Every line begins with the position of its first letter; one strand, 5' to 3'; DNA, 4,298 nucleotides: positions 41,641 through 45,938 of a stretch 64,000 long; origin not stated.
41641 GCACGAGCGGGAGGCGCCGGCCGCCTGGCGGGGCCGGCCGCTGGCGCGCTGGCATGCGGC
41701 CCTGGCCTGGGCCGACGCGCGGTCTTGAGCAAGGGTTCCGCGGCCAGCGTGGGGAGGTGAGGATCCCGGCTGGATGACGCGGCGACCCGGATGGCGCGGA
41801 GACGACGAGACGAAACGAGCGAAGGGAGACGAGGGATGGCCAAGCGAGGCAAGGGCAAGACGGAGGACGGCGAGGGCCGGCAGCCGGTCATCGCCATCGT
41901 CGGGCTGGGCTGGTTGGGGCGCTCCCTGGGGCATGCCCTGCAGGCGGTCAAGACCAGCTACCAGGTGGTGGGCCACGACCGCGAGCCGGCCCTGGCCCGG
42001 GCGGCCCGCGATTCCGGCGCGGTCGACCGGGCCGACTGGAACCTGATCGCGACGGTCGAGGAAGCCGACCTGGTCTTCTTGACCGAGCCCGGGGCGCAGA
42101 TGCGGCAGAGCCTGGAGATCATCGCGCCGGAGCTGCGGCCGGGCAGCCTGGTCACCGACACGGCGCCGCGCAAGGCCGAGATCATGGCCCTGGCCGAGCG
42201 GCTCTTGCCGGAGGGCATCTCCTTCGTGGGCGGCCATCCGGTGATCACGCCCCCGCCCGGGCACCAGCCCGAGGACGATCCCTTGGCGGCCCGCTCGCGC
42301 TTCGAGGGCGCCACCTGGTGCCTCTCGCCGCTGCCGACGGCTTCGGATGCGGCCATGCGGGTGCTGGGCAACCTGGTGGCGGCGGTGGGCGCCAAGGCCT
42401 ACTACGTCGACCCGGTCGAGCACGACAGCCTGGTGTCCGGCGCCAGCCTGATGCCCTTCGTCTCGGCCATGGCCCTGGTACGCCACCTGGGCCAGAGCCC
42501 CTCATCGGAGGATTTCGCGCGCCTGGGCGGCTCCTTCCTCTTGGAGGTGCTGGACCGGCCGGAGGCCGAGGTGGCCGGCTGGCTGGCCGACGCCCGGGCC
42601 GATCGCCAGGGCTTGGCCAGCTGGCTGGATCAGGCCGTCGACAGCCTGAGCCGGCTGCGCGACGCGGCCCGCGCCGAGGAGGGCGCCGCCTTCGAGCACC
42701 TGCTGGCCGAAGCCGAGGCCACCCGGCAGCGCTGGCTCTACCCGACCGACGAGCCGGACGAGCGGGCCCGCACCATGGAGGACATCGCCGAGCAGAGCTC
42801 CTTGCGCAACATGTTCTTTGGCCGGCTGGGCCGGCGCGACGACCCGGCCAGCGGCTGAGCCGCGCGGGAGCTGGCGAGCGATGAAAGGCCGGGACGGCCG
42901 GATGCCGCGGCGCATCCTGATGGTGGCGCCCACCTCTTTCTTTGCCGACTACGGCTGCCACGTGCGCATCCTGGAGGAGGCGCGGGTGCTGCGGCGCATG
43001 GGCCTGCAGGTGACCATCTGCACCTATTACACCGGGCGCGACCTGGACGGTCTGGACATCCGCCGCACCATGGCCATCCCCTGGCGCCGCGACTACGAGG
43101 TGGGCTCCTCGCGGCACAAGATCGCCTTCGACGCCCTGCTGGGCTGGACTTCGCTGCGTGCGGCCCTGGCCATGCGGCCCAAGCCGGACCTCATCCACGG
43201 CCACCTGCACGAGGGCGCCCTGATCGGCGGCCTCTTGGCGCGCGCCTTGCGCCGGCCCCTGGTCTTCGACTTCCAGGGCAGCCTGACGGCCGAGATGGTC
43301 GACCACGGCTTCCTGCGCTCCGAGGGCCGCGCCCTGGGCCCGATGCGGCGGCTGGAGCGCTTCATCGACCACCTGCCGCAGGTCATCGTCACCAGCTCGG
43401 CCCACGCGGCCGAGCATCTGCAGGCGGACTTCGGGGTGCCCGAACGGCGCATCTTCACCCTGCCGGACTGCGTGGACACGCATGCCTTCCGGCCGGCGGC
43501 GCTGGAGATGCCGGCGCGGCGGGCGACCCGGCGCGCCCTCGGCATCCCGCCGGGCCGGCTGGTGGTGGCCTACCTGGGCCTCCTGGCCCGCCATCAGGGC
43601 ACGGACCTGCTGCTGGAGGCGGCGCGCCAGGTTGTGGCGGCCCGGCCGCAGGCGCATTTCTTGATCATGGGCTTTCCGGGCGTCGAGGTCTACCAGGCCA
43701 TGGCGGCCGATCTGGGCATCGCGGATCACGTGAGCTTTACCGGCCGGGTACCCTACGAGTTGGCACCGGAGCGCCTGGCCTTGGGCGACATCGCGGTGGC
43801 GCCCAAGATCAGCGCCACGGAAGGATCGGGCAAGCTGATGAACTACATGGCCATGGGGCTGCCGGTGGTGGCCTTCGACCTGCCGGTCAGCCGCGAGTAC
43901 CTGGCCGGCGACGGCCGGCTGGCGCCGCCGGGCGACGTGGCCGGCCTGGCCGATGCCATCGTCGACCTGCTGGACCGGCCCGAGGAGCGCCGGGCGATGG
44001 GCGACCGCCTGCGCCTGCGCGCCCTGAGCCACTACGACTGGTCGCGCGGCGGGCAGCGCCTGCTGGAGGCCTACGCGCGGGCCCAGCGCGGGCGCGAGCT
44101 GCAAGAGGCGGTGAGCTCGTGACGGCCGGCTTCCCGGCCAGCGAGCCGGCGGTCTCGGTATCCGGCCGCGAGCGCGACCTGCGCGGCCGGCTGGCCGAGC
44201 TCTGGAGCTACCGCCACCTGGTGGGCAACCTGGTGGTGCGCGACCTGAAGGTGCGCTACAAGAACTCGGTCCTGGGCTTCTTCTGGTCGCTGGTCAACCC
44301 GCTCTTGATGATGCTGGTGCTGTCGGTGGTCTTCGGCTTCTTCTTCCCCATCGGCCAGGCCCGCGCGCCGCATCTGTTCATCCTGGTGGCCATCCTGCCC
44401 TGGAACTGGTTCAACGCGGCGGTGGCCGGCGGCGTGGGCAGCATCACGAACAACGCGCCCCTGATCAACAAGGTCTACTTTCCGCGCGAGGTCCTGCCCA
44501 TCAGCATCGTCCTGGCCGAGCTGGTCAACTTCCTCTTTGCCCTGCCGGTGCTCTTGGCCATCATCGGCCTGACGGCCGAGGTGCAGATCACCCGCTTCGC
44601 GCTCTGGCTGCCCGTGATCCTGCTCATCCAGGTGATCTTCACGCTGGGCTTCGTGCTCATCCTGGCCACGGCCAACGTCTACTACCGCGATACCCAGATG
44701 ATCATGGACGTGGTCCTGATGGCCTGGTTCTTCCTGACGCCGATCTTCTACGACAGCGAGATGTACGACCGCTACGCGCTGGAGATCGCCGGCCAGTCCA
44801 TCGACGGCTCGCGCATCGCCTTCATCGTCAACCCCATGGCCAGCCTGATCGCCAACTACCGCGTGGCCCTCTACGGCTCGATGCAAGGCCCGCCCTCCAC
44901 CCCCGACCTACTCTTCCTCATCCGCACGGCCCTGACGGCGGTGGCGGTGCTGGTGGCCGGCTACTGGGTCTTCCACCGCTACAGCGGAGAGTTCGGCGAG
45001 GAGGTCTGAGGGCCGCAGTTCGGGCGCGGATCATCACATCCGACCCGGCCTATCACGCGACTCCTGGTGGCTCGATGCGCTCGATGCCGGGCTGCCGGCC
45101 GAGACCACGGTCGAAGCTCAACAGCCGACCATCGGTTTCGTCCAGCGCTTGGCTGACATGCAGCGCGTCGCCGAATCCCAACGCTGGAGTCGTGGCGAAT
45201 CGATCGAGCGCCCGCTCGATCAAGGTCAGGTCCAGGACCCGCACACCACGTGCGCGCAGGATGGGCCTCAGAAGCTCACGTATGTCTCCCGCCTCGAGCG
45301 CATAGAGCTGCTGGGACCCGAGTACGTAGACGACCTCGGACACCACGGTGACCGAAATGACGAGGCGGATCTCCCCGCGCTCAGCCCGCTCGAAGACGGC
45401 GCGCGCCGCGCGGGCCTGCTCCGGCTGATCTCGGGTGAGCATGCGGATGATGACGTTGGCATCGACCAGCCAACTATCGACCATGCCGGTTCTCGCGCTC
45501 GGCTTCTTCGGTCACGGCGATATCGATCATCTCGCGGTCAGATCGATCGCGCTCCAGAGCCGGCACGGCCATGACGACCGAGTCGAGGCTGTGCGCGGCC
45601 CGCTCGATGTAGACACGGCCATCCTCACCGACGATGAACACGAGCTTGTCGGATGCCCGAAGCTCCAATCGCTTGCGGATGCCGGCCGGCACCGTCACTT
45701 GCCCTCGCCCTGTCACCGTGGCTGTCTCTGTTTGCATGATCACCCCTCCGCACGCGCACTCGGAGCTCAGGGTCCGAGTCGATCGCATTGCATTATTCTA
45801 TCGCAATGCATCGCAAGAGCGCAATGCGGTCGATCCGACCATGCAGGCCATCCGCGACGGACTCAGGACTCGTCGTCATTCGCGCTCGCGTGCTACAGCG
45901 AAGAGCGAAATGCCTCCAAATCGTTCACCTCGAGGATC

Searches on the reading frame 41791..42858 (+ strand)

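Call 73: search_protein_families(library=pfam, proteins=[window:41791-42858:+], max_evalue=0.01)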
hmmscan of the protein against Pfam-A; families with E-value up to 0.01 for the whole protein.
window:41791-42858:+ (355 aa): 3 families
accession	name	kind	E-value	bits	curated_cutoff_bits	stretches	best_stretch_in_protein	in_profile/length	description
PF02153.23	PDH_N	-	7.9e-20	71.4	26.5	1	47-204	2-153/154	Prephenate dehydrogenase, nucleotide-binding domain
PF03807.23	F420_oxidored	-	1e-05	26.5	21.6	1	34-125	2-92/94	NADP oxidoreductase coenzyme F420-dependent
PF03446.21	NAD_binding_2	-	6.9e-05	23.4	21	1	34-147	2-116/161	NAD binding domain of 6-phosphogluconate dehydrogenase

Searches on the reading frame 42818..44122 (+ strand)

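Call 73: search_protein_families(library=pfam, proteins=[window:42818-44122:+], max_evalue=0.01)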
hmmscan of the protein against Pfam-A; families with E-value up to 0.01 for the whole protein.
window:42818-44122:+ (434 aa): 6 families
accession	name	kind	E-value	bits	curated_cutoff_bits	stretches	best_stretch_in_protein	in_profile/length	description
PF00534.26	Glycos_transf_1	-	5.9e-24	85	26.4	1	235-397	3-168/172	Glycosyl transferases group 1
PF13692.12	Glyco_trans_1_4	-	8.6e-24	84.9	27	1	249-386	3-141/142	Glycosyl transferases group 1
PF13439.12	Glyco_transf_4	-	8.7e-16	58.8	28.5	1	49-221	6-168/170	Glycosyltransferase Family 4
PF13579.12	Glyco_trans_4_4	-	1.1e-14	55.6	29.7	1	46-216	2-156/158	Glycosyl transferase 4-like domain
PF13524.12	Glyco_trans_1_2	-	3.3e-06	27.5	25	1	269-416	9-143/144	Glycosyl transferase-like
PF13477.12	Glyco_trans_4_2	-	0.0069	17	23.4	0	53-149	15-103/139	Glycosyl transferase 4-like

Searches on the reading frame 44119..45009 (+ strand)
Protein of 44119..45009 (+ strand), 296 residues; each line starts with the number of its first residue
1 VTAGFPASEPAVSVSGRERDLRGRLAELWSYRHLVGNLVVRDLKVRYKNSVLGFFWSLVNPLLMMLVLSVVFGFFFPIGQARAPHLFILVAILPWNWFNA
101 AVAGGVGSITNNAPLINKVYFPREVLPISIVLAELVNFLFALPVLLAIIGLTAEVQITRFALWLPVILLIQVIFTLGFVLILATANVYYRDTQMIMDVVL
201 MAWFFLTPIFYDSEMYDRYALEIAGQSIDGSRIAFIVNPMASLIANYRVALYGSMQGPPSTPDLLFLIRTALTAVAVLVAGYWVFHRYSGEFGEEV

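Call 73: search_protein_families(library=pfam, proteins=[window:44119-45009:+], max_evalue=0.01)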
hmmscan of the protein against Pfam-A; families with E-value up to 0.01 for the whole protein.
window:44119-45009:+ (296 aa): 1 family
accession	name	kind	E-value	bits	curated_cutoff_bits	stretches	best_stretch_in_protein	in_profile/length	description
PF01061.29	ABC2_membrane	-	1.1e-12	48.4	26.9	1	37-215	5-185/211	ABC-2 type transporter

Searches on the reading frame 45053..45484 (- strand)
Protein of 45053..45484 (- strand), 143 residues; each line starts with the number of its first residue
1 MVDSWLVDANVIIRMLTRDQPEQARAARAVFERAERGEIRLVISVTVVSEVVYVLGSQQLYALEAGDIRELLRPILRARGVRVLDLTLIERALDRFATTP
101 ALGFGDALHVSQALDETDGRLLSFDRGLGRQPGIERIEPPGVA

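Call 73: search_protein_families(library=pfam, proteins=[window:45053-45484:-], max_evalue=0.01)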
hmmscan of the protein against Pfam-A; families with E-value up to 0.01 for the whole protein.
window:45053-45484:- (143 aa): 2 families
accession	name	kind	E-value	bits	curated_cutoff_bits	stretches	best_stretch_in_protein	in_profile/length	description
PF01850.27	PIN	-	6.3e-13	49.8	23.6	1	6-130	2-116/120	PIN domain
PF13470.12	PIN_3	-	1.1e-08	36.4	27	1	6-79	3-74/115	PIN domain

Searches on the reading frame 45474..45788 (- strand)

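Call 73: search_protein_families(library=pfam, proteins=[window:45474-45788:-], max_evalue=0.01)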
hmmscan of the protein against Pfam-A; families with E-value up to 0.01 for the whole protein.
window:45474-45788:- (104 aa): 2 families
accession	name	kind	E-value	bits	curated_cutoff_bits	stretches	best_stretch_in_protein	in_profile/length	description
PF15937.10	PrlF_antitoxin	-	2.8e-10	40.7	32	1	23-73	2-52/99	prlF antitoxin for toxin YhaV_toxin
PF04014.23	MazE_antitoxin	-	2.7e-08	34.1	24.7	1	23-62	2-41/48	Antidote-toxin recognition MazE, bacterial antitoxin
